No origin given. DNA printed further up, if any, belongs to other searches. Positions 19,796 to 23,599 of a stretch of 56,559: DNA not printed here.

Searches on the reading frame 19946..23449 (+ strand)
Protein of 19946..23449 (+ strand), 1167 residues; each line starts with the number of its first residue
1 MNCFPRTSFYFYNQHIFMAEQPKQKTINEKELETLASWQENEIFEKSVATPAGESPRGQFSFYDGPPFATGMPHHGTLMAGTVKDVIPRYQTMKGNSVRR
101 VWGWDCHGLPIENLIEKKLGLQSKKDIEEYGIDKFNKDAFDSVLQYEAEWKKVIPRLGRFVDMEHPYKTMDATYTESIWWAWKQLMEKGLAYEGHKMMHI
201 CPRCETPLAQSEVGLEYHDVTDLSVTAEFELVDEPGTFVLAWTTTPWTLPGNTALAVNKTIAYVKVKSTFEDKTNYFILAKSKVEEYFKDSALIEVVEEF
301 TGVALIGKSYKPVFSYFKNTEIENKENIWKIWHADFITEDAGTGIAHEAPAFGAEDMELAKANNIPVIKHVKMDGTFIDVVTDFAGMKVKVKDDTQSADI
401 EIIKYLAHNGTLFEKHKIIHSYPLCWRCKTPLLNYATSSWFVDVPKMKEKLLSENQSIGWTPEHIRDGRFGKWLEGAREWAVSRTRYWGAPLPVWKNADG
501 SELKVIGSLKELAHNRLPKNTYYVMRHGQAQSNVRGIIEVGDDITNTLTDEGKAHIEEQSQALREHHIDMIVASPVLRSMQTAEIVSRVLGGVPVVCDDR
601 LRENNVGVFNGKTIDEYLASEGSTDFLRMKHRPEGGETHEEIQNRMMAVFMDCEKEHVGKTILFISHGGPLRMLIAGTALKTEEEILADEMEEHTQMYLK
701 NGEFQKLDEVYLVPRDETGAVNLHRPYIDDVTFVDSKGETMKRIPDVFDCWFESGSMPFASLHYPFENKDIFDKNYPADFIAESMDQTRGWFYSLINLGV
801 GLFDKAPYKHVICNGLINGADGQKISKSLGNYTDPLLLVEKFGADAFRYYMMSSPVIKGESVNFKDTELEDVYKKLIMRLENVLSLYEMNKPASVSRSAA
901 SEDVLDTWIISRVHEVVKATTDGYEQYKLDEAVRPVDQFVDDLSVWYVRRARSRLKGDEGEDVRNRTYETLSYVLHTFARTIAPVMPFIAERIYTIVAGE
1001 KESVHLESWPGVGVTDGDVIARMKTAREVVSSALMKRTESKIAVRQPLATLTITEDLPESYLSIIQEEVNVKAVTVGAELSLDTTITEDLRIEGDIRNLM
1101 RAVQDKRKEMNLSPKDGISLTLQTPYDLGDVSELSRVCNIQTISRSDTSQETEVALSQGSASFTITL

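Call 71: search_protein_families(library=pfam, proteins=[window:19946-23449:+], max_evalue=0.00001)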
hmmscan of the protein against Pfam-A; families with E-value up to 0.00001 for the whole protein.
window:19946-23449:+ (1167 aa): 5 families
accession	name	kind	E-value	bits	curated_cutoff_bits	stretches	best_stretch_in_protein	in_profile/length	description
PF00133.28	tRNA-synt_1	-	9.1e-129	430.3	22.7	2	35-534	3-285/414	tRNA synthetases class I (I, L, M and V)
PF00300.27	His_Phos_1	-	5.9e-34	117.9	21.7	1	523-678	2-158/194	Histidine phosphatase superfamily (branch 1)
PF08264.19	Anticodon_1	-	3.9e-31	108.4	25.1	1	906-1049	1-145/148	Anticodon-binding domain of tRNA ligase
PF09334.17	tRNA-synt_1g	-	5.9e-16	58.6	20.1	0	67-212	8-134/391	tRNA synthetases class I (M)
PF19302.4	DUF5915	-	1.4e-09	38.2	27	1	1081-1131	103-153/195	Domain of unknown function (DUF5915)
